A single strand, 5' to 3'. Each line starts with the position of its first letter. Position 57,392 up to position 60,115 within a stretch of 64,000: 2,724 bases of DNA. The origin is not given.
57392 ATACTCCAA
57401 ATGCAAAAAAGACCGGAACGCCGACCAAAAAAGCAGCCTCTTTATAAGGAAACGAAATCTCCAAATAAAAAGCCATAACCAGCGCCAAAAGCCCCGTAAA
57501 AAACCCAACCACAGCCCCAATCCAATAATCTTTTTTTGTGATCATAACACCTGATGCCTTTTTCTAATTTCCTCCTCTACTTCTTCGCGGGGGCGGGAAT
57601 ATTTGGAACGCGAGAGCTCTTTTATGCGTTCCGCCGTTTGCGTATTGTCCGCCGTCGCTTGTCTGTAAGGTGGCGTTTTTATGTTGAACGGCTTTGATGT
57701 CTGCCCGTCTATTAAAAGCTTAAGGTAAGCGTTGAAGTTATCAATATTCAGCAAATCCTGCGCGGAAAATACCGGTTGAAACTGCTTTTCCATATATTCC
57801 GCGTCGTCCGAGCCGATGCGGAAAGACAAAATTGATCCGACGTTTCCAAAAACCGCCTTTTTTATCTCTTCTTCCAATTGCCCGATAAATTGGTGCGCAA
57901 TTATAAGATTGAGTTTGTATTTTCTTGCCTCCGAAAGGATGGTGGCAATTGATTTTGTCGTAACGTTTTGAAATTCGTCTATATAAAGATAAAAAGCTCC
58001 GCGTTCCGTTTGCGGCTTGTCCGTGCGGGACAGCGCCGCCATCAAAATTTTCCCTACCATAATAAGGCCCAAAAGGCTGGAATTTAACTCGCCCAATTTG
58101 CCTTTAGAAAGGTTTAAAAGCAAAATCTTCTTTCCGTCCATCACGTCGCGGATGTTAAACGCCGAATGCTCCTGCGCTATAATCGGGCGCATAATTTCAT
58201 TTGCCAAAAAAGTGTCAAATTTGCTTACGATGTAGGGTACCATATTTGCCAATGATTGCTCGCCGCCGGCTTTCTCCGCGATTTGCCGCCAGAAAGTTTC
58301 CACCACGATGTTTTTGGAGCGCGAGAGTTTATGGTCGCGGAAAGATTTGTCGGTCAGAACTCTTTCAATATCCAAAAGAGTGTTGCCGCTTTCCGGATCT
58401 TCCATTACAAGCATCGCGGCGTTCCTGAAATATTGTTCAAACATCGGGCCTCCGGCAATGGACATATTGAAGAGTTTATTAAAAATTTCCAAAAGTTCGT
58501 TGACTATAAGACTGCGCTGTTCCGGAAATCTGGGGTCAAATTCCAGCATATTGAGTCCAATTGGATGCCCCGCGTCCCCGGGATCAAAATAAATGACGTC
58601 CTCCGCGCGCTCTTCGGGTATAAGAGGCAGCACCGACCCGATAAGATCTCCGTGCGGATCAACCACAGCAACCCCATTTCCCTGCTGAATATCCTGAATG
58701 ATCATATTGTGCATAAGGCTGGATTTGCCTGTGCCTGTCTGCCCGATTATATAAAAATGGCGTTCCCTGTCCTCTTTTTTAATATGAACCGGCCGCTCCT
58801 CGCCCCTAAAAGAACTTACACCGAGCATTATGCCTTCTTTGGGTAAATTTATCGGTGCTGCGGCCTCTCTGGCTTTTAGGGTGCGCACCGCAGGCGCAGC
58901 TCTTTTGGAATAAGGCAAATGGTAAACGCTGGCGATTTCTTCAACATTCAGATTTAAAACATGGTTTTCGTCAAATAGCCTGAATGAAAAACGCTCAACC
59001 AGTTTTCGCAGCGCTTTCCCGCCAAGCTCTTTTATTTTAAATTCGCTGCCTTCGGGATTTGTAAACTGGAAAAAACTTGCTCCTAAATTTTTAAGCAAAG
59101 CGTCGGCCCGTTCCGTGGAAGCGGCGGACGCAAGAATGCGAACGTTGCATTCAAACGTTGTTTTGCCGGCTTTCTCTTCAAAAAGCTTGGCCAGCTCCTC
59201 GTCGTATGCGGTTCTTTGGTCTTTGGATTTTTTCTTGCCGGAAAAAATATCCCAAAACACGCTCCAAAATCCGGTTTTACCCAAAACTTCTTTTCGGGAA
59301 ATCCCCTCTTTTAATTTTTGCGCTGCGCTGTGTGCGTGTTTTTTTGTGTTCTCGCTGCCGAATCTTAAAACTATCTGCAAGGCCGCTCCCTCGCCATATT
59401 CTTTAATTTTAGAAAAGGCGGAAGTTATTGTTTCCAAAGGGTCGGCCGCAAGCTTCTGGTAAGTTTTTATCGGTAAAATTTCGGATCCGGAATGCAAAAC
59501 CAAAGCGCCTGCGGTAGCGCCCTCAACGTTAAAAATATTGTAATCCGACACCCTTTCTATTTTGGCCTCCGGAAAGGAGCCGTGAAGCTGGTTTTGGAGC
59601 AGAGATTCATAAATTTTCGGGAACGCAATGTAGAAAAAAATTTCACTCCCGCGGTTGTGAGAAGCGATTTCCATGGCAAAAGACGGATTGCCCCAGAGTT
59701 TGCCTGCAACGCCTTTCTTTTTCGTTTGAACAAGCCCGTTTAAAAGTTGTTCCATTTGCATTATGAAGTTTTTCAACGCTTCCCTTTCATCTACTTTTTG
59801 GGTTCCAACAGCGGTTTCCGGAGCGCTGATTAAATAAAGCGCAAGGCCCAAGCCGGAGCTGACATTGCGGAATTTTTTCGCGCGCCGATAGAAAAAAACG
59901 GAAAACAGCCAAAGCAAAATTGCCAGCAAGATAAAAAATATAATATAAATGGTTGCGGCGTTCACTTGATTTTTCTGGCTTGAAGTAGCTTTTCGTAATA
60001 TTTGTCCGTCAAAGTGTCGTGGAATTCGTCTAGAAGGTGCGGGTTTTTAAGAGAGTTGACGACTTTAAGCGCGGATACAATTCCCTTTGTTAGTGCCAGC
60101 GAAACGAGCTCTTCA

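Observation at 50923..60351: Type IV pilin and a VirD4/TraG-like coupling ATPase with a coupled small gene in the same region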

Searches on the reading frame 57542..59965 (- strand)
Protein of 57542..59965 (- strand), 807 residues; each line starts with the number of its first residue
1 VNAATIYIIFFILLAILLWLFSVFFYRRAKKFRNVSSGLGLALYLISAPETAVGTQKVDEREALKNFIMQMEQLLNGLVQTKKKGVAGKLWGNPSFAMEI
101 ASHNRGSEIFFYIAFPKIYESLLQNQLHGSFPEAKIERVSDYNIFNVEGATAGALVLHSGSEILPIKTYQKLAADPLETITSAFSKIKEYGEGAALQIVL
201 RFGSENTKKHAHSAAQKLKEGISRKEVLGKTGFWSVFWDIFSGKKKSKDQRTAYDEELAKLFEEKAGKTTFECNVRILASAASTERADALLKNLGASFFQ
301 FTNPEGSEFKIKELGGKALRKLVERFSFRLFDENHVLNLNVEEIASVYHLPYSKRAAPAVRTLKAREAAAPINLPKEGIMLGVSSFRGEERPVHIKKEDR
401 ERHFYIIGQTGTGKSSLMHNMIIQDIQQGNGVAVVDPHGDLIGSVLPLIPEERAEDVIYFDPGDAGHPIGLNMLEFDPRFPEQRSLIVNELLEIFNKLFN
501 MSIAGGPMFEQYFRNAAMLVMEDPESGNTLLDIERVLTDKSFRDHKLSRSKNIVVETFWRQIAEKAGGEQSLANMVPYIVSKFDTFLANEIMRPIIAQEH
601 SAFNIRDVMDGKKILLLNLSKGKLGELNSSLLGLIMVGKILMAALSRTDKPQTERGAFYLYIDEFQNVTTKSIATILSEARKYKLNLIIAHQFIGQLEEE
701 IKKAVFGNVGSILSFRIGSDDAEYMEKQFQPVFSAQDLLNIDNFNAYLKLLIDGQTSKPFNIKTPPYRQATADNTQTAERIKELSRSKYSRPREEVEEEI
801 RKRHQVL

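Call 3: search_protein_families(library=pfam, proteins=[window:57542-59965:-], max_evalue=0.01)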
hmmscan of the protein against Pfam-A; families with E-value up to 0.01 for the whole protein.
window:57542-59965:- (807 aa): 6 families
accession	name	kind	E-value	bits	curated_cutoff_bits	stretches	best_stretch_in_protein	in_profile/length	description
PF10412.15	TrwB_AAD_bind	-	7.2e-10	38.7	20.5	1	395-442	9-56/387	Type IV secretion-system coupling protein DNA-binding domain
PF01935.23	DUF87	-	5e-08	33.7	23.2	1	389-477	10-93/220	Helicase HerA, central domain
PF02534.20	T4SS-DNA_transf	-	2.1e-05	24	20.1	1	402-727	45-380/468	Type IV secretory system Conjugative DNA transfer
PF12696.13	TraG-D_C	-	5.2e-05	23.6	22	1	659-718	3-66/126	TraM recognition site of TraD and TraG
PF13401.12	AAA_22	-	0.0016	19.2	27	0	400-436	4-40/130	AAA domain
PF05872.18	HerA_C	-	0.005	16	22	1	389-446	9-66/502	Helicase HerA-like C-terminal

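Call 4: search_protein_families(library=ncbifam, proteins=[window:57542-59965:-], max_evalue=0.01)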
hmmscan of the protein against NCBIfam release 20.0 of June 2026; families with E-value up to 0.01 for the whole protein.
window:57542-59965:- (807 aa): 15 families
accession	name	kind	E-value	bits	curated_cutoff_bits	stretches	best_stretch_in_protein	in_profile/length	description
TIGR03743.1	SXT_TraD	subfamily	3.3e-14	52.3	366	1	382-440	153-214/636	conjugative transfer system coupling protein TraD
TIGR03754.1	conj_TOL_TraD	equivalog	6.3e-09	34.9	647.55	1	386-440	165-219/643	type IV conjugative transfer system coupling protein TraD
NF045973.1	conju_CD1115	equivalog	1.8e-08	33.7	250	2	655-724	291-364/442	VirD4-like conjugal transfer protein, CD1115 family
NF053655.1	CedD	equivalog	9.4e-06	24.6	600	1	378-442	198-262/527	DNA-translocating ATPase CedD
NF041447.1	TrbC_conju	equivalog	1.4e-05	23.7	800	1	377-437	104-165/685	F-type conjugative transfer protein TrbC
TIGR03925.1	T7SS_EccC_b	equivalog_domain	7.1e-05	21.3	346.55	1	337-443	297-407/564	type VII secretion protein EccCb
TIGR02759.1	TraD_Ftype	equivalog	9.4e-05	21.4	521.35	0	395-441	170-216/566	type IV conjugative transfer system coupling protein TraD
NF045975.1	VirB4_plasma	equivalog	0.00014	19.7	590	1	401-438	514-552/894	Mbov_0397 family ICE element conjugal transfer ATPase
NF040819.1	helicase_HerA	equivalog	0.00021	20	970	1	400-447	155-203/561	DNA double-strand break repair helicase HerA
NF010394.0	PRK13822.1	subfamily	0.00038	19.3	443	1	601-700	427-522/643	conjugal transfer coupling protein TraG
NF041326.1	Bacteroid_MobC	subfamily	0.00078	17.9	900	0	660-742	460-546/655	conjugal transfer protein MobC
NF040937.1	HerA_Thermprot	equivalog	0.0062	15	800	0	384-444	123-183/487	DNA double-strand break repair helicase HerA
TIGR03783.1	Bac_Flav_CT_G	subfamily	0.0075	14.2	261.55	0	401-473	438-509/829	TraG family conjugative transposon ATPase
TIGR02746.1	TraC-F-type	equivalog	0.0075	14.2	567.05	0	404-436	433-465/800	type IV secretion system protein TraC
TIGR03597.1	GTPase_YqeH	equivalog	0.009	15.2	297.4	0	394-428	148-182/361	ribosome biogenesis GTPase YqeH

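Call 7: find_homologous_proteins(query=window:57542-59965:-, max_evalue=0.00001)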
Query window:57542-59965:- (807 aa): 7558 proteins with E <= 0.00001 among 8000 candidates; the best 120 are listed.
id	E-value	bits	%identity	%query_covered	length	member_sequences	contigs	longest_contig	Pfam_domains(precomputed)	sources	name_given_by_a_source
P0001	0.0e+0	1792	100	100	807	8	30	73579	PF26449.1,PF10412.16,PF01935.24,PF02534.21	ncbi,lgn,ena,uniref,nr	ncbi:MAG: hypothetical protein UX43_C0002G0070 [Candidatus Giovannonibacteria bacterium GW2011_GWB1_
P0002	0.0e+0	1515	85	100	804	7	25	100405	PF26449.1,PF10412.16,PF01935.24,PF02534.21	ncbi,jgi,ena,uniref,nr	ncbi:MAG: hypothetical protein UW81_C0014G0009 [Candidatus Giovannonibacteria bacterium GW2011_GWC2_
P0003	0.0e+0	1459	83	100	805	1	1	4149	PF26449.1,PF10412.16,PF01935.24,PF02534.21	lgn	-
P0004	0.0e+0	1418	79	100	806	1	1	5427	PF26449.1,PF10412.16,PF01935.24,PF02534.21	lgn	-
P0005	0.0e+0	1364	76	100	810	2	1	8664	PF26449.1,PF10412.16,PF01935.24,PF02534.21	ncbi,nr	ncbi:MAG: type IV secretion system DNA-binding domain-containing protein [Candidatus Giovannonibacte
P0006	0.0e+0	1334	76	97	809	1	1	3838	PF26449.1,PF10412.16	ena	-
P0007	0.0e+0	1320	74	100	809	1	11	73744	PF26449.1,PF10412.16,PF01935.24,PF02534.21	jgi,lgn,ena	-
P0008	0.0e+0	1320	74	100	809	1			PF26449.1,PF10412.16,PF01935.24,PF02534.21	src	-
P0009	0.0e+0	1319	74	100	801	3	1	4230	PF26449.1,PF10412.16,PF01935.24,PF02534.21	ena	-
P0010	0.0e+0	1319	74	100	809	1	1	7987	PF26449.1,PF10412.16,PF01935.24,PF02534.21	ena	-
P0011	0.0e+0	1298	72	100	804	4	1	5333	PF26449.1,PF10412.16,PF01935.24,PF02534.21,PF12696.14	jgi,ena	-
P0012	0.0e+0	1296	72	100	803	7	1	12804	PF26449.1,PF10412.16,PF01935.24,PF02534.21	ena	-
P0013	0.0e+0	1292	73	100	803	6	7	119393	PF26449.1,PF10412.16,PF01935.24,PF02534.21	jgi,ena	-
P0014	0.0e+0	1280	70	100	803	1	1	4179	PF26449.1,PF10412.16,PF01935.24,PF02534.21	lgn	-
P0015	0.0e+0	1265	71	100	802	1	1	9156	PF26449.1,PF10412.16,PF01935.24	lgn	-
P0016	0.0e+0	1261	72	100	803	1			PF26449.1,PF10412.16,PF01935.24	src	-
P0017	0.0e+0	1233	69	99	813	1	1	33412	PF26449.1,PF10412.16,PF01935.24,PF02534.21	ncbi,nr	ncbi:MAG: type IV secretion system DNA-binding domain-containing protein [bacterium]|nr:type IV secr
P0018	0.0e+0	1223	68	100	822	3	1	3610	PF26449.1,PF10412.16,PF01935.24,PF02534.21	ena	-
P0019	0.0e+0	1223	67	100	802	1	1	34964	PF26449.1,PF10412.16,PF01935.24,PF02534.21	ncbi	-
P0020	0.0e+0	1220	68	100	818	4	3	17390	PF26449.1,PF10412.16,PF01935.24,PF02534.21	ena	-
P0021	0.0e+0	1214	68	100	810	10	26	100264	PF26449.1,PF10412.16,PF01935.24,PF02534.21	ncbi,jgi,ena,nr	ncbi:MAG: hypothetical protein UW28_C0003G0027 [Parcubacteria group bacterium GW2011_GWA2_44_13]|nr:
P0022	0.0e+0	1211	68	100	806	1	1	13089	PF26449.1,PF10412.16,PF01935.24,PF02534.21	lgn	-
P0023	0.0e+0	1208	70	99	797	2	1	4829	PF26449.1,PF10412.16,PF01935.24,PF02534.21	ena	-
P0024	0.0e+0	1204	67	100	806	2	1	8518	PF26449.1,PF10412.16,PF01935.24,PF02534.21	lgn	-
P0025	0.0e+0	1203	68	99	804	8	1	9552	PF26449.1,PF10412.16,PF01935.24,PF02534.21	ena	-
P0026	0.0e+0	1197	68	99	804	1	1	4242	PF26449.1,PF10412.16,PF01935.24,PF02534.21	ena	-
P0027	0.0e+0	1193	67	100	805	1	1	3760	PF26449.1,PF10412.16,PF01935.24,PF02534.21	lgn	-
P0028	0.0e+0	1192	67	100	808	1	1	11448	PF26449.1,PF10412.16,PF01935.24,PF12696.14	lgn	-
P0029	0.0e+0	1190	67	97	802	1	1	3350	PF26449.1,PF10412.16,PF01935.24,PF02534.21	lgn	-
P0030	0.0e+0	1183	66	100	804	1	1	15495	PF26449.1,PF10412.16,PF01935.24,PF02534.21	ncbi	-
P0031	0.0e+0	1183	66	100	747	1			PF26449.1,PF02534.21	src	-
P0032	0.0e+0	1176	66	99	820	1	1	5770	PF26449.1,PF10412.16,PF01935.24,PF02534.21,PF12696.14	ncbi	-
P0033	0.0e+0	1171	66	99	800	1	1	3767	PF26449.1,PF10412.16,PF01935.24,PF02534.21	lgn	-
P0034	0.0e+0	1159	66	99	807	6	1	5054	PF26449.1,PF10412.16,PF01935.24,PF02534.21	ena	-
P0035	0.0e+0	1158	67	98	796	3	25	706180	PF26449.1,PF10412.16,PF01935.24,PF02534.21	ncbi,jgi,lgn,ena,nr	ncbi:hypothetical protein A2757_02830 [Candidatus Giovannonibacteria bacterium RIFCSPHIGHO2_01_FULL_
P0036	0.0e+0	1151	64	100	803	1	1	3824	PF26449.1,PF10412.16,PF01935.24,PF02534.21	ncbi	-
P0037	0.0e+0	1151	65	99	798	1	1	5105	PF26449.1,PF10412.16,PF01935.24,PF02534.21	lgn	-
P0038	0.0e+0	1149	66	99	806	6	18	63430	PF26449.1,PF10412.16,PF01935.24,PF02534.21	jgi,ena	-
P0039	0.0e+0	1149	65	97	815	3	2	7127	PF26449.1,PF10412.16,PF01935.24,PF02534.21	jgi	-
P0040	0.0e+0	1148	67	99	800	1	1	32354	PF26449.1,PF10412.16,PF01935.24,PF02534.21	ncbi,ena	-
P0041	0.0e+0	1148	65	99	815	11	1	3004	PF26449.1,PF10412.16,PF01935.24,PF02534.21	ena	-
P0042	0.0e+0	1145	66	97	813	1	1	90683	PF26449.1,PF10412.16,PF01935.24,PF02534.21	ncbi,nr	ncbi:type IV secretory system conjugative DNA transfer family protein [Candidatus Giovannonibacteria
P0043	0.0e+0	1143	65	99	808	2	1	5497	PF26449.1,PF10412.16,PF01935.24,PF02534.21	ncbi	-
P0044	0.0e+0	1141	65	100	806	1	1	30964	PF26449.1,PF10412.16,PF01935.24,PF02534.21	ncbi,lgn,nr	ncbi:MAG: type IV secretion system DNA-binding domain-containing protein [bacterium]|nr:type IV secr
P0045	0.0e+0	1138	65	97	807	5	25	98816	PF26449.1,PF10412.16,PF01935.24,PF02534.21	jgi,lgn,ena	-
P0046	0.0e+0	1138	65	97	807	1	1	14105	PF26449.1,PF10412.16,PF01935.24,PF02534.21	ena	-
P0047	0.0e+0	1138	69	93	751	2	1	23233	PF26449.1,PF10412.16,PF01935.24,PF02534.21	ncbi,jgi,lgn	-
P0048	0.0e+0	1136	65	99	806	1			PF26449.1,PF10412.16,PF01935.24,PF02534.21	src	-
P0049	0.0e+0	1122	66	97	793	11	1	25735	PF26449.1,PF10412.16,PF01935.24,PF02534.21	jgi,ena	-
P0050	0.0e+0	1111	61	99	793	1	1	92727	PF26449.1,PF10412.16,PF01935.24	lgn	-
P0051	0.0e+0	1102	65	100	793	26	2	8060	PF26449.1,PF10412.16,PF01935.24,PF02534.21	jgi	-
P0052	0.0e+0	1086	65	97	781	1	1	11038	PF26449.1,PF10412.16,PF01935.24,PF02534.21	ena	-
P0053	0.0e+0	1083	61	100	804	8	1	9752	PF26449.1,PF10412.16,PF01935.24,PF02534.21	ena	-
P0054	0.0e+0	1083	60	100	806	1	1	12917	PF26449.1,PF10412.16,PF01935.24,PF02534.21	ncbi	-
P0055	0.0e+0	1076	60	100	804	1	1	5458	PF26449.1,PF10412.16,PF01935.24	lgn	-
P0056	0.0e+0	1071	59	100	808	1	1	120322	PF26449.1,PF10412.16,PF01935.24,PF02534.21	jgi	jgi:type IV secretory pathway TraG/TraD family ATPase VirD4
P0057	0.0e+0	1069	60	100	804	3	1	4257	PF26449.1,PF10412.16,PF01935.24,PF02534.21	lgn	-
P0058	0.0e+0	1057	58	100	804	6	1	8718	PF26449.1,PF10412.16,PF01935.24,PF02534.21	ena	-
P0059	0.0e+0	1051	58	100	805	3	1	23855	PF26449.1,PF10412.16,PF01935.24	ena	-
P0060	0.0e+0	1035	63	94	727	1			PF26449.1,PF10412.16,PF01935.24,PF02534.21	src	-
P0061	1.2e-289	981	60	90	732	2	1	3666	PF26449.1,PF10412.16,PF01935.24,PF02534.21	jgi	-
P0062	3.6e-283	960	66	80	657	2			PF26449.1,PF01935.24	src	-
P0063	1.4e-273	928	57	93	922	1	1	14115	PF26449.1,PF10412.16,PF01935.24,PF02534.21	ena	-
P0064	3.8e-272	923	54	99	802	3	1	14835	PF26449.1,PF10412.16,PF01935.24,PF13401.13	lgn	-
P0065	1.1e-271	922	53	99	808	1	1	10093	PF26449.1,PF10412.16,PF02534.21,PF12696.14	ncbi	-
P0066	4.5e-270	916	55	95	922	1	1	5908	PF26449.1,PF10412.16,PF01935.24,PF02534.21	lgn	-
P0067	3.1e-269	914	54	99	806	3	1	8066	PF26449.1,PF10412.16,PF01935.24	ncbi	ncbi:MAG: DUF87 domain-containing protein [Candidatus Sungiibacteriota bacterium]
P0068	3.9e-269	913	55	97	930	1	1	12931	PF26449.1,PF10412.16,PF01935.24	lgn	-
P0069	6.3e-269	913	54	98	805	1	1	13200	PF26449.1,PF10412.16,PF01935.24,PF13401.13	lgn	-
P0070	1.2e-268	912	53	98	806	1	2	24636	PF26449.1,PF10412.16,PF01935.24,PF13401.13,PF12696.14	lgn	-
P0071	9.9e-268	909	56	96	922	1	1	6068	PF26449.1,PF10412.16,PF02534.21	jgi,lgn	jgi:hypothetical protein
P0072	2.0e-267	908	55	97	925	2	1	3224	PF26449.1,PF10412.16,PF02534.21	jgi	jgi:hypothetical protein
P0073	6.7e-267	906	53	99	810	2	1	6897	PF26449.1,PF10412.16,PF01935.24,PF02534.21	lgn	-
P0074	1.5e-266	905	52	99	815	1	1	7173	PF26449.1,PF10412.16,PF01935.24,PF12696.14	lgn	-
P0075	1.5e-266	905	55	95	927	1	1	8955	PF26449.1,PF10412.16,PF01935.24,PF02534.21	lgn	-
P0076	1.6e-266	905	52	98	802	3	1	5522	PF26449.1,PF10412.16,PF01935.24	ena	-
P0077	8.3e-266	902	55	97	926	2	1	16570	PF26449.1,PF10412.16,PF02534.21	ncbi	ncbi:MAG: type IV secretory system conjugative DNA transfer family protein [Candidatus Tagabacteria 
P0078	1.0e-265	902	53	100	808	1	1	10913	PF26449.1,PF10412.16,PF01935.24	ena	-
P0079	1.0e-265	902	53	98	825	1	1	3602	PF26449.1,PF10412.16,PF01935.24,PF02534.21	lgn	-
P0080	1.2e-265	902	55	96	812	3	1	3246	PF26449.1,PF10412.16,PF01935.24,PF02534.21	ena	-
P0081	1.2e-265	902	53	99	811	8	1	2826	PF26449.1,PF10412.16,PF01935.24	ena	-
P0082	1.2e-265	902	54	98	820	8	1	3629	PF26449.1,PF10412.16,PF01935.24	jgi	-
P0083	1.5e-265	901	53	100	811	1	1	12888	PF26449.1,PF10412.16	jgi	-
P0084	1.6e-265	901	53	99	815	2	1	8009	PF26449.1,PF10412.16,PF01935.24,PF13401.13,PF02534.21,PF12696.14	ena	-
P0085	1.8e-265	901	53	100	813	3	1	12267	PF26449.1,PF10412.16,PF01935.24,PF02534.21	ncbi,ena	-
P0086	2.1e-265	901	53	99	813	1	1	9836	PF26449.1,PF10412.16,PF01935.24,PF13401.13,PF02534.21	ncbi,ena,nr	ncbi:MAG: hypothetical protein G01um101429_1029 [Parcubacteria group bacterium Gr01-1014_29]|nr:MAG:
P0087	3.7e-265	900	52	99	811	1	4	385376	PF26449.1,PF10412.16,PF01935.24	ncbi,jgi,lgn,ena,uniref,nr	ncbi:MAG: hypothetical protein COU90_00025 [Candidatus Ryanbacteria bacterium CG10_big_fil_rev_8_21_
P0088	8.8e-265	899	54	99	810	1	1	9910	PF26449.1,PF10412.16,PF01935.24,PF02534.21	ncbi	-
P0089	1.1e-264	898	53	98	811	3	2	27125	PF26449.1,PF10412.16,PF01935.24,PF13401.13,PF12696.14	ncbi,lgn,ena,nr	ncbi:MAG: type IV secretory system conjugative DNA transfer family protein [Candidatus Ryanbacteria 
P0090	1.6e-264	898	53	100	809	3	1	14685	PF26449.1,PF10412.16,PF01935.24,PF12696.14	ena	-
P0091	1.8e-264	898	53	98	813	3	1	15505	PF26449.1,PF10412.16,PF01935.24,PF02534.21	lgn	-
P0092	2.0e-264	898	52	100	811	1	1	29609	PF26449.1,PF10412.16,PF01935.24,PF02534.21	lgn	-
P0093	2.0e-264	898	54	99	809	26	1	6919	PF26449.1,PF10412.16,PF01935.24,PF12696.14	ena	-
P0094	2.5e-264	897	53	99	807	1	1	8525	PF26449.1,PF10412.16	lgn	-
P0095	2.7e-264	897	54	100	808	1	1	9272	PF26449.1,PF10412.16,PF01935.24,PF13401.13,PF02534.21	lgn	-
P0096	2.8e-264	897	53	99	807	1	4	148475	PF26449.1,PF10412.16,PF01935.24,PF02534.21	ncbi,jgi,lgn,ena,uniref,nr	ncbi:MAG: hypothetical protein COU47_03505 [Candidatus Niyogibacteria bacterium CG10_big_fil_rev_8_2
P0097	4.3e-264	897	54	96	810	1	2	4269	PF26449.1,PF10412.16,PF01935.24,PF02534.21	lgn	-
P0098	5.8e-264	896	53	97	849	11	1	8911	PF26449.1,PF10412.16,PF13401.13,PF02534.21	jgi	-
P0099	6.2e-264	896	53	95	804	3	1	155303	PF26449.1,PF10412.16,PF01935.24,PF02534.21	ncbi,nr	ncbi:MAG: type IV secretion system DNA-binding domain-containing protein [bacterium]|nr:type IV secr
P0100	9.1e-264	895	55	95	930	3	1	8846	PF26449.1,PF10412.16,PF01935.24,PF02534.21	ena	-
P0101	1.6e-263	895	54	96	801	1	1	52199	PF26449.1,PF10412.16,PF01935.24,PF02534.21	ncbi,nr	ncbi:MAG: type IV secretion system DNA-binding domain-containing protein [Candidatus Sungbacteria ba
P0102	1.6e-263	895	53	100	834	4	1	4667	PF26449.1,PF10412.16,PF01935.24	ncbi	-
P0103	1.6e-263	895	55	94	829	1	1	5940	PF26449.1,PF10412.16,PF13401.13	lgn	-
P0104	2.1e-263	894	52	99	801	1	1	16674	PF26449.1,PF10412.16,PF01935.24,PF13401.13,PF02534.21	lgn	-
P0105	2.3e-263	894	53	99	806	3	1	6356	PF26449.1,PF10412.16,PF01935.24,PF13401.13,PF02534.21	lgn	-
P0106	2.4e-263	894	55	96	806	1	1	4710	PF26449.1,PF10412.16,PF01935.24,PF02534.21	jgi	jgi:hypothetical protein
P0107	4.7e-263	893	52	99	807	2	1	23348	PF26449.1,PF10412.16,PF12696.14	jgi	jgi:hypothetical protein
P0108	7.2e-263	893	53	100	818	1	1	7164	PF26449.1,PF10412.16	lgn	-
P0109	1.2e-262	892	53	100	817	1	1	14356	PF26449.1,PF10412.16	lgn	-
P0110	1.3e-262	892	54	96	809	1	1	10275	PF26449.1,PF10412.16,PF13401.13,PF02534.21,PF13191.13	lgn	-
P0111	1.3e-262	892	53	97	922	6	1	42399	PF26449.1,PF10412.16,PF01935.24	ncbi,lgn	-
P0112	1.3e-262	892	54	96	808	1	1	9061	PF26449.1,PF10412.16,PF01935.24,PF02534.21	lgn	-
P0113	1.8e-262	891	53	99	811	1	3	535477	PF26449.1,PF10412.16,PF13401.13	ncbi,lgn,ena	ncbi:MAG: type IV secretion system DNA-binding domain-containing protein [Patescibacteria group bact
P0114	2.2e-262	891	53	99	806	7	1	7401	PF26449.1,PF10412.16,PF02534.21,PF12696.14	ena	-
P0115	3.7e-262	890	53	99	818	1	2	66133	PF26449.1,PF10412.16,PF02534.21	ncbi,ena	-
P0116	4.9e-262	890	55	92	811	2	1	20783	PF26449.1,PF10412.16,PF01935.24,PF02534.21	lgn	-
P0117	5.2e-262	890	52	95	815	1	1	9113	PF26449.1,PF10412.16,PF01935.24,PF02534.21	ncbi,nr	ncbi:MAG: type IV secretory system conjugative DNA transfer family protein [Candidatus Colwellbacter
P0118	1.1e-261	889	54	96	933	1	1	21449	PF26449.1,PF10412.16,PF01935.24,PF02534.21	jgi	-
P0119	1.1e-261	889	53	99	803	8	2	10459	PF26449.1,PF10412.16,PF01935.24,PF02534.21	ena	-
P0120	1.2e-261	888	52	99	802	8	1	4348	PF26449.1,PF10412.16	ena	-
